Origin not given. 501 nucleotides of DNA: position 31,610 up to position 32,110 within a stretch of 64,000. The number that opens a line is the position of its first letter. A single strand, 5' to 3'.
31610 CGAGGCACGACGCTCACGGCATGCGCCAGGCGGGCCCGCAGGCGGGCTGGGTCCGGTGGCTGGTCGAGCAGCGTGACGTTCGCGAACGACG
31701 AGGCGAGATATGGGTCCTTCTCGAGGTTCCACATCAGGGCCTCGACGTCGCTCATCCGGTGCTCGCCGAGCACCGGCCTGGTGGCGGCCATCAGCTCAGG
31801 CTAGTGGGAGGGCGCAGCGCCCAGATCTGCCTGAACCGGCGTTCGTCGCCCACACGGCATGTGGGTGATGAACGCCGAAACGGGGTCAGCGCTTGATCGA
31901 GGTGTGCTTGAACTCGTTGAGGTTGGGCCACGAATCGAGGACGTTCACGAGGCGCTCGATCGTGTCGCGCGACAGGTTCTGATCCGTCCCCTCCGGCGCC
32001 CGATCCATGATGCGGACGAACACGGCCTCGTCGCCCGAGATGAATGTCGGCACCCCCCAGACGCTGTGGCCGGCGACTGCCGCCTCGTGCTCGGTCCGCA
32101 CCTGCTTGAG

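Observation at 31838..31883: Family H: nested hairpin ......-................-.5-TGTGGG...GMACGCC between an upstream stop codon and the next gene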

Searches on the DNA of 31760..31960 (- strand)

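Call 32: search_rna_families(source=window, start=31760, end=31960, threshold=evalue, max_evalue=10)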
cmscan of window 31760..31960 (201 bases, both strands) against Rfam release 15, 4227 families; matches with E-value up to 10: 12.
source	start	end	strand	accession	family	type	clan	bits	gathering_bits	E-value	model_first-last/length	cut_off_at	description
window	31836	31879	+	RF03681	mir-1295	Gene; miRNA;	-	19.6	100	0.18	1-78/78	no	mir-1295 microRNA precursor family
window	31838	31876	+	RF00883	MIR820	Gene; miRNA;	-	18.4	196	0.5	1-191/191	no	MIR820 microRNA precursor family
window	31815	31894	-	RF03764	mir-647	Gene; miRNA;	-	18.2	93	0.91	1-86/86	no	mir-647 microRNA precursor family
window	31832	31882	+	RF03869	mir-2834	Gene; miRNA;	-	16.8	87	0.43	1-63/63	no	mir-2834 microRNA precursor family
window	31837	31876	-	RF03681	mir-1295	Gene; miRNA;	-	16.1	100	1.4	1-78/78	no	mir-1295 microRNA precursor family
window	31826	31890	+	RF03320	mir-1743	Gene; miRNA;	-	15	100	2.8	1-79/79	no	mir-1743 microRNA precursor family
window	31778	31852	+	RF03324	mir-1288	Gene; miRNA;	-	14.8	70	2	1-74/74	no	mir-1288 microRNA precursor family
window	31826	31890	+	RF03689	mir-5892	Gene; miRNA;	-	13.8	82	5.2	1-90/90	no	mir-5892 microRNA precursor family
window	31829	31896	-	RF02833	Scr3202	Gene; sRNA;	-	13.8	52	9.9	1-95/95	no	Streptomyces RNA 3202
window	31835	31878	-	RF03921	MIR860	Gene; miRNA;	-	13.2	89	6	1-115/115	no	MIR860 microRNA precursor family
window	31862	31880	+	RF01304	sR5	Gene; snRNA; snoRNA; CD-box;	-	9.7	40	5.7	1-53/53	no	Small nucleolar RNA sR5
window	31760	31873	+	RF01670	P17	Gene; sRNA;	-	7.7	45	6.7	181-282/282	5'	Pseudomonas sRNA P17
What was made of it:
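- On Cis-regulatory RNA or any described RNA family (Rfam 15): Around copy 1 only sub-threshold generic hairpin matches to miRNA precursor models, at most 19.6 bits against cut-offs of 40 or more (call 32).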

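Call 36: build_rna_model(alignment_id=A2, structure=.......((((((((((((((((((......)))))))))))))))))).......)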
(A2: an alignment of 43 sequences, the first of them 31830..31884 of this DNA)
Model R1 built from alignment A2 (43 sequences, 56 columns); structure: as given.
model positions 55; base pairs 18; branch points 0; effective number of sequences 39.58; information 1.011 bits per position. Calibrated on 0.2 Mb of random sequence (short: E-values are rough).
structure used (alignment columns):
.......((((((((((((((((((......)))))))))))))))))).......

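Call 37: search_with_rna_model(model_id=R1, source=window, filters=off, max_evalue=10, show_alignments=6)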
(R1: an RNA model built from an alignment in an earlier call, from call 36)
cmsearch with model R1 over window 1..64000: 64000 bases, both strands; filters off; matches with E-value up to 10: 35.
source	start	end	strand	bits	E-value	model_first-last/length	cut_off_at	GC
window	31830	31884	-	68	3.3e-20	1-55/55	no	0.65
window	52397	52451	-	62.4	2.4e-18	1-55/55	no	0.64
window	31837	31877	+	42.7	8.7e-12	8-48/55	no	0.68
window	58629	58684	-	40.6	4.3e-11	1-55/55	no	0.66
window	52405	52443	+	31.8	3.5e-08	9-47/55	no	0.69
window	58638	58675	+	13.4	0.046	10-46/55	no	0.71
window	19453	19492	-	12.4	0.099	8-54/55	no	0.75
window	19459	19493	+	12.3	0.11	8-49/55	no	0.74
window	6327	6354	+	10.7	0.38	15-41/55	no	0.64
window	21775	21799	+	10.5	0.45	1-55/55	no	0.64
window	7180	7196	+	9.3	1.1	1-55/55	no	0.53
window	47647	47676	+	8.6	1.9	13-43/55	no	0.8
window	4423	4451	-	8.5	2.1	9-47/55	no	0.69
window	46990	47035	+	8.2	2.6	14-42/55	no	0.67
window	10901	10922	-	7.8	3.6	1-55/55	no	0.55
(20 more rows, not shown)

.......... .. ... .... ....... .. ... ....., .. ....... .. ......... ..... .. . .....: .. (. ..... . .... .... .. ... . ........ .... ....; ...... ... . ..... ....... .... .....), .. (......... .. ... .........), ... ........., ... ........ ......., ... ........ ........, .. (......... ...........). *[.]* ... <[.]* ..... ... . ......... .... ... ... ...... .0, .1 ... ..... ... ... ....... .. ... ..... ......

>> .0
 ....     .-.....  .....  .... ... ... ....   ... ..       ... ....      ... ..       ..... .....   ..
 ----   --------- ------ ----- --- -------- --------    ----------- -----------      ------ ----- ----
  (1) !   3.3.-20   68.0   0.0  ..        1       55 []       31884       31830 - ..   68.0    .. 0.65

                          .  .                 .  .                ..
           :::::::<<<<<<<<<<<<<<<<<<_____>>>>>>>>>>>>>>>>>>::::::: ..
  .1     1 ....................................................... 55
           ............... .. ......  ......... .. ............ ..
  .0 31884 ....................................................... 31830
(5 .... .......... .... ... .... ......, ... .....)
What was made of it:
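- On REP (repetitive extragenic palindrome), broad sense: 3 copies in 64 kb (call 37).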

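Call 38: search_with_rna_model(model_id=R1, sources=[L007, L020, L028, L072, L113, L121, L123, L124, L126, L128, L129, L130, L132, L133, L135, L136, L137, L139, L140, L141, L142, L145, L146, L150, L152, L157, L160, L165, L166, L167, L168, L170, L171, L173, L175, L176, L178, L180, L190, L192, L196, L199, L158, L162, L122, L151], max_evalue=0.1)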
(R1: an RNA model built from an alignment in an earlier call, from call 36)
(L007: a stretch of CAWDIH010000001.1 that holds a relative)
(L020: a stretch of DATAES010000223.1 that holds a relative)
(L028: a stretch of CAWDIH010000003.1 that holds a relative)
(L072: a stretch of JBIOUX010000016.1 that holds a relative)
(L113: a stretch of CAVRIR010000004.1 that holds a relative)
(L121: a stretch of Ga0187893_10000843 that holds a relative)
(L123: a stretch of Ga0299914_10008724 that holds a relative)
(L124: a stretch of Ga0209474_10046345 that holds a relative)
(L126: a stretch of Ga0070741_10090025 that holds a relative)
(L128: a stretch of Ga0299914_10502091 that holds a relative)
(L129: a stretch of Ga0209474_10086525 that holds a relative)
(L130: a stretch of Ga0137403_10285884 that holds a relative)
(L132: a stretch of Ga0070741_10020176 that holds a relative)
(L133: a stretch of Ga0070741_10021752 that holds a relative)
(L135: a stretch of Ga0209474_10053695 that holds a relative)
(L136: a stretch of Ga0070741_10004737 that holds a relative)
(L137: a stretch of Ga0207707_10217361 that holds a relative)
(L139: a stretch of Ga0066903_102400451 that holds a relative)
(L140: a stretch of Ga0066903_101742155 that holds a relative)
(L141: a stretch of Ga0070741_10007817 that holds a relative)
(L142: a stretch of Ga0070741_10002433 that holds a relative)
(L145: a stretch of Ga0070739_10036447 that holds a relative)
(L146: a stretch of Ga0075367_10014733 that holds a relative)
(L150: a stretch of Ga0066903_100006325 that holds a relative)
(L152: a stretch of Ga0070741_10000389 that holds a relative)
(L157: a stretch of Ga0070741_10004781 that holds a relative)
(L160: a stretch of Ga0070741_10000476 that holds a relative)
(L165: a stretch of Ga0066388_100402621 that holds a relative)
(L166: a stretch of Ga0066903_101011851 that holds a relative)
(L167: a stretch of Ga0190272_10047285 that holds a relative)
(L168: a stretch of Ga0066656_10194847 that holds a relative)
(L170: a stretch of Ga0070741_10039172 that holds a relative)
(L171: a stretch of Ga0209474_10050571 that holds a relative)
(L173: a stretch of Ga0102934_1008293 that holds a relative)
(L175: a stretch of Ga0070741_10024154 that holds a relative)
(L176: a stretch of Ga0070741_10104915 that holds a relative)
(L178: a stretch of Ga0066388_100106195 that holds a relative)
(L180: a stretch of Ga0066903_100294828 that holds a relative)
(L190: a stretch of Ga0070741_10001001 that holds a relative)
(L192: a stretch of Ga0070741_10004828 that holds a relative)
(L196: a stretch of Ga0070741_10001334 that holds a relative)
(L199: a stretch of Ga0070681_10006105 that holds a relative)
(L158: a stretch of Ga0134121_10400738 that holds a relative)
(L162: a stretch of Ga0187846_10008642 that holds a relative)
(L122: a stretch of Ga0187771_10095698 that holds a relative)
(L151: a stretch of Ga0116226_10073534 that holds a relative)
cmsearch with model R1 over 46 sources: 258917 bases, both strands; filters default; matches with E-value up to 0.1: 124.
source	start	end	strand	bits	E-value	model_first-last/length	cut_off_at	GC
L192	2936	2990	+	74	1.3e-21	1-55/55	no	0.65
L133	4333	4387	+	73.6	1.8e-21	1-55/55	no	0.67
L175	8844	8898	-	73.6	1.9e-21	1-55/55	no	0.65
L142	4860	4914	+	73.1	2.7e-21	1-55/55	no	0.62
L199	2653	2707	+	68.5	8.7e-20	1-55/55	no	0.64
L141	5595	5649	-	67.7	1.7e-19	1-55/55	no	0.65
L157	7936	7991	+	67.2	2.4e-19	1-55/55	no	0.59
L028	7088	7142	-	66.6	3.9e-19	1-55/55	no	0.62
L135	722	777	-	66.5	4.2e-19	1-55/55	no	0.62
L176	1470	1524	+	65.8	7.3e-19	1-55/55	no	0.67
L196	2164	2218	-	65.5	8.6e-19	1-55/55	no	0.67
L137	287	341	+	64.7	1.7e-18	1-55/55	no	0.62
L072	4723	4778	-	64.6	1.8e-18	1-55/55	no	0.62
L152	10479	10534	-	64.6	1.8e-18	1-55/55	no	0.62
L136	2649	2703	+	64.2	2.5e-18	1-55/55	no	0.64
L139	303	357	+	63.9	3e-18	1-55/55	no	0.56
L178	3017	3071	-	63.6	3.8e-18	1-55/55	no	0.58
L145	556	610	+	63.6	3.9e-18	1-55/55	no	0.69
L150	7856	7910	+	63.3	4.6e-18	1-55/55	no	0.64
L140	271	325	+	62.5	9.1e-18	1-55/55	no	0.69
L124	599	653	+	62.4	9.5e-18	1-55/55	no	0.67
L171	2649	2703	-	62.3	1.1e-17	1-55/55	no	0.62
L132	10064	10118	+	61.9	1.4e-17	1-55/55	no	0.65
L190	699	754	-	61.5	1.9e-17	1-55/55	no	0.55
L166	1258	1312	+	61.4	2.1e-17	1-55/55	no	0.67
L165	1352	1406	+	60.5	4e-17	1-55/55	no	0.53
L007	2377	2431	+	59.8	6.8e-17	1-55/55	no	0.58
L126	2264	2318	+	59.6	8e-17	1-55/55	no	0.64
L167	1400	1455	-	58.8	1.5e-16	1-55/55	no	0.66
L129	1986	2040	-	58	2.9e-16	1-55/55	no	0.62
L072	4662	4717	-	57.4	4.6e-16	1-55/55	no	0.66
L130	515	570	+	57.2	5.3e-16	1-55/55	no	0.52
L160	3227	3280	-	54.5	4.1e-15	1-55/55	no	0.69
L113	4058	4112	-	54.2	5.2e-15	1-55/55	no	0.64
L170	5920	5973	+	54.1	5.4e-15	1-55/55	no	0.63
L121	1721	1775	+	52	2.8e-14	1-55/55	no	0.64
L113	4058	4112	+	51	5.8e-14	1-55/55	no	0.64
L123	1699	1752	+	49.8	1.5e-13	1-55/55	no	0.65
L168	614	667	+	46.3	2.2e-12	1-55/55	no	0.59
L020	6376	6430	+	44.7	7.3e-12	1-55/55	no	0.6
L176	1541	1595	+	44.6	7.9e-12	1-55/55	no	0.69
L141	5602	5642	+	44.5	8.6e-12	8-48/55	no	0.66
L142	4867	4907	-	44.5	8.6e-12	8-48/55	no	0.66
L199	2660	2700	-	44.4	9.4e-12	8-48/55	no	0.63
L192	2865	2919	+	44.3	9.7e-12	1-55/55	no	0.64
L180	2506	2559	+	44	1.3e-11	1-54/55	3'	0.65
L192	2943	2983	-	43.1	2.5e-11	8-48/55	no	0.66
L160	3297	3350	-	42.9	3e-11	1-55/55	no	0.69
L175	8915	8969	-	42.5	3.9e-11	1-55/55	no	0.62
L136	2656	2696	-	42.5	4.1e-11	8-48/55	no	0.68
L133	4340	4380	-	42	5.9e-11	8-48/55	no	0.68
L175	8851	8891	+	41.8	7e-11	8-48/55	no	0.66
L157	7943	7984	-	41.8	7.1e-11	8-48/55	no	0.6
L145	563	603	-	41.1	1.2e-10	8-48/55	no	0.78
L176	1310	1364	+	40.9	1.4e-10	1-55/55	no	0.67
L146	1956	2009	+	40.8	1.4e-10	1-55/55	no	0.67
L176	1381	1435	+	40.8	1.5e-10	1-55/55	no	0.71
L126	2113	2166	-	40.7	1.6e-10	1-55/55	no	0.67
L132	10071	10111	-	40.5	1.9e-10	8-48/55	no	0.71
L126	2183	2236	-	40.4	2.1e-10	1-55/55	no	0.65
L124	606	646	-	40.3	2.2e-10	8-48/55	no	0.71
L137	294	334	-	40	2.7e-10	8-48/55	no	0.66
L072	4730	4771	+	39.9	2.9e-10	8-48/55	no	0.67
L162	2800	2855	+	39.7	3.4e-10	1-55/55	no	0.7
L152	10486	10527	+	39.6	3.7e-10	8-48/55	no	0.62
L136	2419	2472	-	39.4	4.4e-10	1-55/55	no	0.65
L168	684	737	+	39.2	4.9e-10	1-55/55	no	0.67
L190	706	747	+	38.9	6.3e-10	8-48/55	no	0.6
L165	1360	1398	-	38.9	6.4e-10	9-47/55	no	0.59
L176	1541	1588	-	38.4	9.6e-10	8-55/55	no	0.69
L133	4160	4213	-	38.3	9.9e-10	1-55/55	no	0.61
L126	2271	2311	-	38.2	1.1e-09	8-48/55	no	0.68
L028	7096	7134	+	38.2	1.1e-09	9-47/55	no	0.64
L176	1477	1517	-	37.8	1.4e-09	8-48/55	no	0.68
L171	2656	2696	+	37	2.7e-09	8-48/55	no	0.63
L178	3025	3063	+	37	2.7e-09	9-47/55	no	0.62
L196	2171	2211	+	36.9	2.9e-09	8-48/55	no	0.68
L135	729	770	+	36.7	3.5e-09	8-48/55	no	0.62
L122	1085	1143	+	36.3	4.6e-09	1-55/55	no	0.61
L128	188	242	-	36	5.9e-09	1-55/55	no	0.69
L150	7863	7903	-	35.8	6.6e-09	8-48/55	no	0.66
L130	522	563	-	35.6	8.2e-09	8-48/55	no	0.6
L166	1266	1304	-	35.4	9.3e-09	9-47/55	no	0.69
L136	2491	2535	-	34.9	1.4e-08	8-53/55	no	0.6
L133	4242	4287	-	34.8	1.5e-08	8-54/55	no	0.63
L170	5857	5901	+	34.5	1.8e-08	8-53/55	no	0.64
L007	2377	2431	-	34.2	2.4e-08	1-55/55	no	0.58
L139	311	349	-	33.3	4.8e-08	9-47/55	no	0.59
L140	279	317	-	33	5.6e-08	9-47/55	no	0.72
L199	1439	1478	-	32.8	6.6e-08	9-47/55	no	0.65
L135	652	706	-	32.6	7.6e-08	1-55/55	no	0.6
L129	1993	2033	+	32.5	8.5e-08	8-48/55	no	0.63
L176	2833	2874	+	32.2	1.1e-07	8-49/55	no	0.62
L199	1439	1478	+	32.1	1.1e-07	9-47/55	no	0.65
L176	1387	1428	-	31.5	1.8e-07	8-49/55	no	0.74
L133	4248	4294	+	31.4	1.9e-07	8-55/55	no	0.64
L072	4669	4710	+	31.2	2.2e-07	8-48/55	no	0.69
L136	2496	2541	+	31.2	2.4e-07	8-54/55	no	0.61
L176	1316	1357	-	31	2.7e-07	8-49/55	no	0.74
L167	1407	1448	+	30.7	3.3e-07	8-48/55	no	0.67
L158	703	752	-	30.7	3.4e-07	1-55/55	no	0.7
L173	789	846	+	29.5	8.3e-07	1-55/55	no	0.72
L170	5851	5896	-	29.3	1e-06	8-54/55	no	0.63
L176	2831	2873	-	29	1.3e-06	8-50/55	no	0.6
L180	2514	2552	-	28.6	1.7e-06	9-47/55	no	0.67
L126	2120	2160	+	28.6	1.7e-06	8-49/55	no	0.66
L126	2190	2230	+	28.6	1.7e-06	8-49/55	no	0.66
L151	895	956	+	28.4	2e-06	1-55/55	no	0.65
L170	5927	5966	-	27.2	5e-06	8-48/55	no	0.68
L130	588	635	-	26.1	1.2e-05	8-54/55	no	0.6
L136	2426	2466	+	25.4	2e-05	8-49/55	no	0.66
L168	690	730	-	25.1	2.5e-05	8-49/55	no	0.66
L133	4168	4205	+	24.7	3.4e-05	9-47/55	no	0.66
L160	3304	3344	+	23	0.00012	8-49/55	no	0.71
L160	3234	3273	+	23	0.00013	8-48/55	no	0.7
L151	2410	2494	+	22.4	0.00019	1-55/55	no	0.71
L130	593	642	+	21.5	0.00038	7-55/55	no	0.6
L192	2874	2910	-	20.3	0.001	10-46/55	no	0.62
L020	6385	6421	-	18.1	0.0053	10-46/55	no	0.68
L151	308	355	+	17.7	0.007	1-55/55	no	0.75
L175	8924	8960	+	17.5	0.0085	10-46/55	no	0.59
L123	1706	1745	-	17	0.012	8-48/55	no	0.7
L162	2807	2848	-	16.4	0.02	8-48/55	no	0.76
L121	1728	1768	-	14.8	0.064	8-48/55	no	0.68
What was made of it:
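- On REP (repetitive extragenic palindrome), broad sense: About 67 copies in 46 loci, but those loci were selected by a pattern match (call 38).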
